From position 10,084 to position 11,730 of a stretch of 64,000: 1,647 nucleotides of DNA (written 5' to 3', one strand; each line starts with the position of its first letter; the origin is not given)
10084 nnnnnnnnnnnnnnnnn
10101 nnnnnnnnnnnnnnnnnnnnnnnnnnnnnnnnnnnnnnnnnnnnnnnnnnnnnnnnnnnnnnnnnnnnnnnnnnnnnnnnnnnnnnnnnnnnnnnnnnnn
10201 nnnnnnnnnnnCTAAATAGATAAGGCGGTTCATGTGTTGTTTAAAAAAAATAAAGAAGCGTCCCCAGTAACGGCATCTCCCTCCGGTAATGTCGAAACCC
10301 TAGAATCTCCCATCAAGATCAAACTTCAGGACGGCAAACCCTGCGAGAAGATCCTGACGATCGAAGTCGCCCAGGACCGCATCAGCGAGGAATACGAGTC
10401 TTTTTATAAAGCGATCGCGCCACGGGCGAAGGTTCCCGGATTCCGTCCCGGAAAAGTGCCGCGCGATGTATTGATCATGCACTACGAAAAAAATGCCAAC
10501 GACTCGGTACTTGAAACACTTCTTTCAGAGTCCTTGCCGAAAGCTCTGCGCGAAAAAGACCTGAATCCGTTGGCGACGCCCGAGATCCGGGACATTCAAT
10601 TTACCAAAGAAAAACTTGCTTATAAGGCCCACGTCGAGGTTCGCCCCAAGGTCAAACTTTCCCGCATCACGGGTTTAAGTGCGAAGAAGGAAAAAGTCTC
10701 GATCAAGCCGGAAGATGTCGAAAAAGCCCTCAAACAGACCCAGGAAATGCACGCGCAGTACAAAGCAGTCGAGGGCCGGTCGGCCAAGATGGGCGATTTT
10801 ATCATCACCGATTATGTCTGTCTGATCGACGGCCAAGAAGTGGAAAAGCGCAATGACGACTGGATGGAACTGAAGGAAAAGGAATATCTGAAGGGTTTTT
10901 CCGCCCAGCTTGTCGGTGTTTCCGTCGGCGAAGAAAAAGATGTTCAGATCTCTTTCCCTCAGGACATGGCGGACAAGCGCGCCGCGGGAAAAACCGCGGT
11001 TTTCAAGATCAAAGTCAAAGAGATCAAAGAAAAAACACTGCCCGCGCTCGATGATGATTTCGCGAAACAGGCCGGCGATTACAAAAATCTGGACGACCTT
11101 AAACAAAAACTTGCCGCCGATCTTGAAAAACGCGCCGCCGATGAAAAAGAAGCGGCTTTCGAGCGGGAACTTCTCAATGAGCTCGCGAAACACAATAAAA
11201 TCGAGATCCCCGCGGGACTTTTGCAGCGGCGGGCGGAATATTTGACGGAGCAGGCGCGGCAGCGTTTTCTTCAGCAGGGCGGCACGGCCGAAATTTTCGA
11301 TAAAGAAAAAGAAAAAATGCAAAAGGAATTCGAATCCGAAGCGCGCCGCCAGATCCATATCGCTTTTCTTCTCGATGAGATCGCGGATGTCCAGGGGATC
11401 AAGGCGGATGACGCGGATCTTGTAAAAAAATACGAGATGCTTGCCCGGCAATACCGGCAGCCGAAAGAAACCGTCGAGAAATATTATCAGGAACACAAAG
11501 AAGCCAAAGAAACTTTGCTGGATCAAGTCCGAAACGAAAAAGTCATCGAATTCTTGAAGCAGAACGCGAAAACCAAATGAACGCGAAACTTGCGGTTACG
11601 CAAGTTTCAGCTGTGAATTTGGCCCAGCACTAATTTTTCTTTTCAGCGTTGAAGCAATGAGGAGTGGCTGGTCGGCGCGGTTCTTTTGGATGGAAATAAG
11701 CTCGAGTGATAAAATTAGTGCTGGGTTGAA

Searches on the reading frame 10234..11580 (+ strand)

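Call 78: search_protein_families(library=pfam, proteins=[window:10234-11580:+], max_evalue=0.00001)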
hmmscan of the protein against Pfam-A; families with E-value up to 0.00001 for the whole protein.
window:10234-11580:+ (448 aa): 3 families
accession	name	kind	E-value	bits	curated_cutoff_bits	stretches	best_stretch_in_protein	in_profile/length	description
PF05697.18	Trigger_N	-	5.7e-34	117.9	22.2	1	28-168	2-143/144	Bacterial trigger factor protein (TF)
PF05698.19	Trigger_C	-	5.6e-28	98.5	22.7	1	286-442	2-161/162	Bacterial trigger factor protein (TF) C-terminus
PF00254.34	FKBP_C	-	1.7e-09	38.3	21.1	1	182-262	3-94/94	FKBP-type peptidyl-prolyl cis-trans isomerase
